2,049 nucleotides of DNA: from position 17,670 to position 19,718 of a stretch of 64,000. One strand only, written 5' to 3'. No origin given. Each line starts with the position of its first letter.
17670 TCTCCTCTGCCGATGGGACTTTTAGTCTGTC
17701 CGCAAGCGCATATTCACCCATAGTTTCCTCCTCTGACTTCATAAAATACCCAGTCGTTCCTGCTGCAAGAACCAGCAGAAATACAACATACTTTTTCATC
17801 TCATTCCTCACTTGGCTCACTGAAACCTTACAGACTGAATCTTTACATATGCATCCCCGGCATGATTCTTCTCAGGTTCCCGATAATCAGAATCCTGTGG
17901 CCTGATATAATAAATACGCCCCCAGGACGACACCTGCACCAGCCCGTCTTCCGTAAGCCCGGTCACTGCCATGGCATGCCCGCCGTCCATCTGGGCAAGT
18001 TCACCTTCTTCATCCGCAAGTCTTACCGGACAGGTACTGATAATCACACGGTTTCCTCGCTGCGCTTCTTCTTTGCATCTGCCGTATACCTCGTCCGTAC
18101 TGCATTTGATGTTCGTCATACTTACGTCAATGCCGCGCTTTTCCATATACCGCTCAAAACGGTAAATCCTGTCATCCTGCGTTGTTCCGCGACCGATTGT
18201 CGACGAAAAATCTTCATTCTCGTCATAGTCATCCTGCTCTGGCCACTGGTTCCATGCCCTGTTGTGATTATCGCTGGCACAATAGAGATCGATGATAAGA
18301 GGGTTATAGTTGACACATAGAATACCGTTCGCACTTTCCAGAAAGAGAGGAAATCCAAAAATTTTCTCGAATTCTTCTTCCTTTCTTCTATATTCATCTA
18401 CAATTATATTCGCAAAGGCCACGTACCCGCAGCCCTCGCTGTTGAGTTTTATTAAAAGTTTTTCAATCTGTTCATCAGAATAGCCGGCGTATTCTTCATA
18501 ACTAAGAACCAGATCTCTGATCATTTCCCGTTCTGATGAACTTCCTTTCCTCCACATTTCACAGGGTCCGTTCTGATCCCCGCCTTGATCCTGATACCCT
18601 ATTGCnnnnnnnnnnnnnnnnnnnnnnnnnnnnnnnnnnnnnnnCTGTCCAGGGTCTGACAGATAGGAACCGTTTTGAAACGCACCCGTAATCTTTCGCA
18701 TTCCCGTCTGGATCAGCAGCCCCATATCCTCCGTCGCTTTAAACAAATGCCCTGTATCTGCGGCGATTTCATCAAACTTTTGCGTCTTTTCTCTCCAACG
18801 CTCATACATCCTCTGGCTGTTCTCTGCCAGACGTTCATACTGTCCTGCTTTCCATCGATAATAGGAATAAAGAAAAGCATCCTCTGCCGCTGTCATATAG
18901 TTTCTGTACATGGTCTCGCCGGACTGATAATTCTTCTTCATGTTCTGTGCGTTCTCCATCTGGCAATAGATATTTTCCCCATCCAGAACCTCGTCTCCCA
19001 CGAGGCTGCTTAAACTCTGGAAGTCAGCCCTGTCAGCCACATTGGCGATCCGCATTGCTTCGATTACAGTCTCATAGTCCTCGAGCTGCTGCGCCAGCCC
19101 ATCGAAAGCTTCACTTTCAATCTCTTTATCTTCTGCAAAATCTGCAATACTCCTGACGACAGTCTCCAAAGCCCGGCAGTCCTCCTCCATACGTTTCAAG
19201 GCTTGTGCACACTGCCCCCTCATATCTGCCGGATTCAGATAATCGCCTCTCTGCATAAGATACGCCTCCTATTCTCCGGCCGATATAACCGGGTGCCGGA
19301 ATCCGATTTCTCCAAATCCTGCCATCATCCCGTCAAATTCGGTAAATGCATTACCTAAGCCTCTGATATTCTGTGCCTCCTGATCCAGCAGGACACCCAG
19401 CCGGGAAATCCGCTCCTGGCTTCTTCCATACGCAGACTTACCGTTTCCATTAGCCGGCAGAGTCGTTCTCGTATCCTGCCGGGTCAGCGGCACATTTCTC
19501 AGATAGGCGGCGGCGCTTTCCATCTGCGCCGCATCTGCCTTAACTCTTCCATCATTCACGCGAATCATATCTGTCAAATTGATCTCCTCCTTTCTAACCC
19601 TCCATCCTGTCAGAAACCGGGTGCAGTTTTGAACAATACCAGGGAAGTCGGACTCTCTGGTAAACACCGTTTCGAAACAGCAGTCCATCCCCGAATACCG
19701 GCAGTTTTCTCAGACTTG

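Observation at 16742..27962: Compact ten-gene type VIIb secretion operon with toxin cargo and uniformly shortened membrane components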

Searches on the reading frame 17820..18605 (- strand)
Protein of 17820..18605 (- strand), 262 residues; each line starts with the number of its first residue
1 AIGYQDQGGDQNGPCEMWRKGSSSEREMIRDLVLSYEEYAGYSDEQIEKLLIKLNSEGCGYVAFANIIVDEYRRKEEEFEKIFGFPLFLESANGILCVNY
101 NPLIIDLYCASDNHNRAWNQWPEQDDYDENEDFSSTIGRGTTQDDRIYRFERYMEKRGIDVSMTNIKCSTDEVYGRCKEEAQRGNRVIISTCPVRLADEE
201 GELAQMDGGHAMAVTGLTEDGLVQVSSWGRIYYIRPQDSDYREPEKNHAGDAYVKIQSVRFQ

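Call 43: search_solved_structures(query=A5, max_evalue=10, show_alignments=3)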
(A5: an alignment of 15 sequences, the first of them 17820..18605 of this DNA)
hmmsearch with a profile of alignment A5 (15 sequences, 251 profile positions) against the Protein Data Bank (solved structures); distinct sequences matched with E-value up to 10: 7.
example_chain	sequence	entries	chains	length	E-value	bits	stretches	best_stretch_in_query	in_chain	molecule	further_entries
8r5o_G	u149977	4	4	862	0.0047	19.9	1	25-67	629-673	PAP2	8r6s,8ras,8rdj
9epc_G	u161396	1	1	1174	0.0076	19.2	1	25-67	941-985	PAP2, pTAC2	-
8w9z_E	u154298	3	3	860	0.036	17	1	23-68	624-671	Pentatricopeptide repeat-containing protein At1g74850, chloroplastic-like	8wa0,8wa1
2h0k_A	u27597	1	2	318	1.3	11.9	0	74-104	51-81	Annexin A5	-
4u1d_C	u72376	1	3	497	1.7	11.5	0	23-55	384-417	Eukaryotic translation initiation factor 3 subunit A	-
6gsm_o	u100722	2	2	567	2.4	11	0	23-55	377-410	Eukaryotic translation initiation factor 3 subunit A,Eukaryotic translation initiation fac | Eukaryotic translation initiation factor 3 subunit A,eIF3a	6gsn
2h0l_A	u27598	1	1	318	4.7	10.1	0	74-104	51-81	Annexin A5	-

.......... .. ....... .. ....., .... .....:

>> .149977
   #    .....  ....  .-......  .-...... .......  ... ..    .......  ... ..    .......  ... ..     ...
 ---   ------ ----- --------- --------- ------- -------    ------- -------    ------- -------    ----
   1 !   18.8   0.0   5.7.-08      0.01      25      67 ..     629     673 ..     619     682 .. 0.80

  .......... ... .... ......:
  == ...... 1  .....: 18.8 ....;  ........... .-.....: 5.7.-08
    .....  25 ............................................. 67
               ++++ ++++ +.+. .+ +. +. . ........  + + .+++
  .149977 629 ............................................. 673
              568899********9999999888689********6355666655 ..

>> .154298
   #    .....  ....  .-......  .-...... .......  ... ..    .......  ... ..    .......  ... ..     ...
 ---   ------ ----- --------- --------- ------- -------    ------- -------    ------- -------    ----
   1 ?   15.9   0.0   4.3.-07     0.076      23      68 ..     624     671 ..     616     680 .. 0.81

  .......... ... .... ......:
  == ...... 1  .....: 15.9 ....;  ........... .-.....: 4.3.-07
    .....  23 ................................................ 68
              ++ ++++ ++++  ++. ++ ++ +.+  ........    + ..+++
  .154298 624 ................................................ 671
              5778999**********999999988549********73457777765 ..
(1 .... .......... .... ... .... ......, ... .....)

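Call 52: predict_structure(alignment_id=A6)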
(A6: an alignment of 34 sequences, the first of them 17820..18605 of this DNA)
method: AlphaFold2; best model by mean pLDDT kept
length: 262 residues; sequences in the alignment: 34
mean_pLDDT: 92.3   pTM: 0.91
mean pLDDT of the five models: 92.3, 91.8, 91.5, 91.0, 90.7
residues with pLDDT >= 90: 209; 70-90: 42; 50-70: 8; < 50: 3
segments of 3 or more residues with pLDDT < 50: 1-3
pLDDT, mean of each block of 10 residues (from residue 1): 64 97 96 96 98 96 97 95 94 87 97 82 80 89 95 97 96 97 97 94 90 96 95 94 85 96 93
secondary structure, 60 per line:
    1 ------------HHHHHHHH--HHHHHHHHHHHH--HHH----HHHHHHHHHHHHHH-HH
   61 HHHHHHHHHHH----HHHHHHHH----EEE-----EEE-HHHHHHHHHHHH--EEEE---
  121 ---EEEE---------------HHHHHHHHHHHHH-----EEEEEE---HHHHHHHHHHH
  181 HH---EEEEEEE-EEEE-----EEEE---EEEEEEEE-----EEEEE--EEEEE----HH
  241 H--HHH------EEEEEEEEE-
elements in order: H13-20 H23-34 H44-57 H59-71 H76-83 E88-90 E96-98 H100-111 E114-117 E124-127 H143-155 E161-166 H170-182 E186-192 E194-197 E203-206 E210-217 E223-227 E230-234 E253-261

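Call 54: fold_search(model_id=the predicted structure, library=pdb)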
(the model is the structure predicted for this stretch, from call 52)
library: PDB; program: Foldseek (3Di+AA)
matches with E <= 10: 758; with E <= 0.001: 7
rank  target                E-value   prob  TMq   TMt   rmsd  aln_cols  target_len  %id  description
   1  1cv8                  1.9e-04  1.00  0.25  0.34   8.8       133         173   19  STAPHOPAIN, CYSTEINE PROTEINASE FROM STAPHYLOCOCCUS AUREUS V8 (released 1998-10-14)
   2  6a0n_B                3.2e-04  0.97  0.30  0.25  20.4       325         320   10  The crystal structure of apo-Lpg2622 (released 2018-09-12)
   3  8oig_A                5.3e-04  1.00  0.27  0.37   8.3       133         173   19  Crystal Structure of Staphopain C from Staphylococcus aureus (released 2023-06-21)
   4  22oc                  6.3e-04  1.00  0.40  0.52   6.0       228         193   10  Crystal structure of P210 CD lyase (released 2026-03-18)
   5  9l5u_B                7.1e-04  1.00  0.24  0.41   7.6       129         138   14  Papain-like cysteine protease toxin/immunity pair (released 2025-06-04)
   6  9hb1                  7.5e-04  0.98  0.33  0.30   9.6       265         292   10  Structure of IdeC protease C94S from Streptococcus canis (released 2025-10-01)
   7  9hb2                  8.4e-04  0.99  0.35  0.32   9.8       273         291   12  Structure of the truncated version of IdeC protease C94S from Streptococcus canis (released 2025-10-01)
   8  3bba_A                1.1e-03  0.99  0.35  0.37  11.8       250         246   17  Structure of active wild-type Prevotella intermedia interpain A cysteine protease (released 2007-11-20)
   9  2avw_D                1.3e-03  0.99  0.35  0.32  10.0       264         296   10  Crystal structure of monoclinic form of streptococcus Mac-1 (released 2006-02-28)
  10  8a47_C                1.3e-03  0.98  0.34  0.30   9.0       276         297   13  IdeS in complex with IgG1 Fc (released 2022-11-30)
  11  2au1                  1.3e-03  0.77  0.24  0.22  12.5       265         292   16  Crystal Structure of group A Streptococcus MAC-1 orthorhombic form (released 2006-02-28)
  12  3bba_B                1.5e-03  1.00  0.37  0.39  11.2       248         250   16  Structure of active wild-type Prevotella intermedia interpain A cysteine protease (released 2007-11-20)
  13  8ssm_A                1.6e-03  0.99  0.22  0.36   7.4       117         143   16  Citrobacter rodentium contact dependent growth inhibition (CDI) toxin (CdiA-CT) and immunity (CdiI) complex (released 2024-05-15)
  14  9l5u_A                2.4e-03  0.99  0.23  0.39   7.8       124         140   14  Papain-like cysteine protease toxin/immunity pair (released 2025-06-04)
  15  1x9y_A                2.4e-03  0.89  0.17  0.14  12.7       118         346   18  The prostaphopain B structure (released 2004-11-23)
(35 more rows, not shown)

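Call 70: search_protein_representatives(protein=window:17820-18605:-)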
Query: 262 residues. Proteins with E-value up to 0.001 (for the whole library): 849; up to 1e-10: 368; up to 1e-30: 50. The best 150 are listed.
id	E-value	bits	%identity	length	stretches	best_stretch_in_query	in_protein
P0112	3.9e-117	406.9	68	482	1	2-262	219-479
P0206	2.2e-74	266.7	50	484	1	9-261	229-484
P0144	2.7e-46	174.7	45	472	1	7-239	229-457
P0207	7.3e-46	173.2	46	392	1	7-239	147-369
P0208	1.6e-45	172.1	46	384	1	8-239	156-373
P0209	3.9e-45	170.8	43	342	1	23-238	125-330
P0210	7.5e-45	169.9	46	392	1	11-242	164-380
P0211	5.9e-43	163.7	48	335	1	29-239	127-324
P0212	6.2e-43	163.6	38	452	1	6-244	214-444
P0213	6.9e-43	163.5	49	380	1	8-240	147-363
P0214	8.2e-43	163.2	45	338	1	28-239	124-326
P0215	1.6e-42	162.3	45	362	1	7-237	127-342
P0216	8.9e-42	159.8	43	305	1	6-238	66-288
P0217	9.8e-42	159.7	47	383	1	7-238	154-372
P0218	4.0e-41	157.7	47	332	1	26-239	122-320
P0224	1.2e-38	149.6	40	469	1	6-237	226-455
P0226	4.1e-38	147.8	37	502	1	4-239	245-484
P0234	2.9e-35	138.5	41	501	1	7-260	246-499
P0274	2.4e-27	112.5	39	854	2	8-111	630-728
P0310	1.4e-24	103.4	41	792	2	42-119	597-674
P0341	1.2e-22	97.1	27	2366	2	39-258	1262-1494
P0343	1.8e-22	96.6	32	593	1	7-241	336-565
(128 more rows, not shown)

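Call 71: search_protein_families(library=pfam, proteins=[P0207, P0212, P0224, P0226, P0234, P0274, P0310, P0343, P0341], max_evalue=0.01)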
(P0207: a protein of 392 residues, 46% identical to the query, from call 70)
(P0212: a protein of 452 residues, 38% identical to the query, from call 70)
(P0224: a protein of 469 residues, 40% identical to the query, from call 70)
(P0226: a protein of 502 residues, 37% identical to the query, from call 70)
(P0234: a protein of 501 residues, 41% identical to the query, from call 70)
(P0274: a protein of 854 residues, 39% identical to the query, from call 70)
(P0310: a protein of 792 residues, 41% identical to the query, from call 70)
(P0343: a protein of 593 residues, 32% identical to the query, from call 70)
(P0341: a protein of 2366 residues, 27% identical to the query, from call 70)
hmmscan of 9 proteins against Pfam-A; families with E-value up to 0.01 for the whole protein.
P0207 (392 aa): 1 family
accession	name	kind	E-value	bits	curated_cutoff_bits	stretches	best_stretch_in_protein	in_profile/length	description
PF04426.17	Bul1_C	-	0.0091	15.9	24.2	0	49-113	118-185/272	Bul1 C terminus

P0212 (452 aa): 1 family
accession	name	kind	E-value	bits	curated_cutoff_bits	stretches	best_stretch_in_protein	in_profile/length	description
PF04740.18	LXG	-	7e-12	46.1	26.5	1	20-182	18-191/202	LXG domain of WXG superfamily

P0224 (469 aa): 1 family
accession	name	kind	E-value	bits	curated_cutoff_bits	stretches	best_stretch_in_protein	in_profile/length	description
PF04740.18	LXG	-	1.9e-10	41.4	26.5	1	6-185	4-191/202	LXG domain of WXG superfamily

P0226 (502 aa): 1 family
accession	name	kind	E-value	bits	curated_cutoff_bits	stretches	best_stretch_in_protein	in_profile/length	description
PF06013.18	WXG100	-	0.0014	19.3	27.3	0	3-76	2-74/86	Proteins of 100 residues with WXG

P0234 (501 aa): 2 families
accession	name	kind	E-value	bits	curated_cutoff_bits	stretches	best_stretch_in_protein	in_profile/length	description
PF04740.18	LXG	-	2.3e-17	64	26.5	1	6-194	4-192/202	LXG domain of WXG superfamily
PF13529.12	Peptidase_C39_2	-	0.00055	21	24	0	391-464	73-139/143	Peptidase_C39 like family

P0274 (854 aa): 2 families
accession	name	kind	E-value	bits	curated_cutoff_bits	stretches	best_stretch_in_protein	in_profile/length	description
PF13529.12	Peptidase_C39_2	-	0.0013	19.7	24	0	747-814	73-139/143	Peptidase_C39 like family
PF22746.1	SHOCT-like_DUF2089-C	-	0.0037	17.3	27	0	601-620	2-22/32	SHOCT-like domain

P0310 (792 aa): 2 families
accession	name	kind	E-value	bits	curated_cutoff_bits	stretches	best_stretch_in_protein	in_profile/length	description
PF19793.4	DUF6277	-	0.00095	19.8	32.8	0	42-96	30-84/117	Family of unknown function (DUF6277)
PF13529.12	Peptidase_C39_2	-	0.0031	18.5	24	0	663-752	58-139/143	Peptidase_C39 like family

P0343 (593 aa): 1 family
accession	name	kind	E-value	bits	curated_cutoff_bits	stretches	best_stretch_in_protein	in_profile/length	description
PF12455.13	Dynactin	-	0.00093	19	25.6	1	10-164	131-278/286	Dynein associated protein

P0341 (2366 aa): 3 families
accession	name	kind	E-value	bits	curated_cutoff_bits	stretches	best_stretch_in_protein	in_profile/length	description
PF13529.12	Peptidase_C39_2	-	0.00051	21.1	24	0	1400-1464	80-143/143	Peptidase_C39 like family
PF10503.15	Esterase_PHB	-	0.0019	17.9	23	1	57-98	85-126/219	Esterase PHB depolymerase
PF08840.17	BAAT_C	-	0.0067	16.9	20.9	0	51-112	4-63/210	BAAT / Acyl-CoA thioester hydrolase C terminal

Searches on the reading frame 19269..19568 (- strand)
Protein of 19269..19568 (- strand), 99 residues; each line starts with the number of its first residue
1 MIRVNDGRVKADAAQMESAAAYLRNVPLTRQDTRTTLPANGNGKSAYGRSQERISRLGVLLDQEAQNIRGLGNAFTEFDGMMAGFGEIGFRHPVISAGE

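Call 3: search_protein_families(library=pfam, proteins=[window:19269-19568:-], max_evalue=0.1)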
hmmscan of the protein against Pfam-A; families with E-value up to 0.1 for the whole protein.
window:19269-19568:- (99 aa): 0 families

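Call 4: search_protein_families(library=ncbifam, proteins=[window:19269-19568:-], max_evalue=0.1)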
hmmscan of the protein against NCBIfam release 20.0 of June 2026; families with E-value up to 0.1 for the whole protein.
window:19269-19568:- (99 aa): 1 family
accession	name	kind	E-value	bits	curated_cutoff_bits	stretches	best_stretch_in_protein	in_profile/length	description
TIGR04197.1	T7SS_SACOL2603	subfamily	4.3e-15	56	26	1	2-83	1-82/85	TIGR04197 family type VII secretion effector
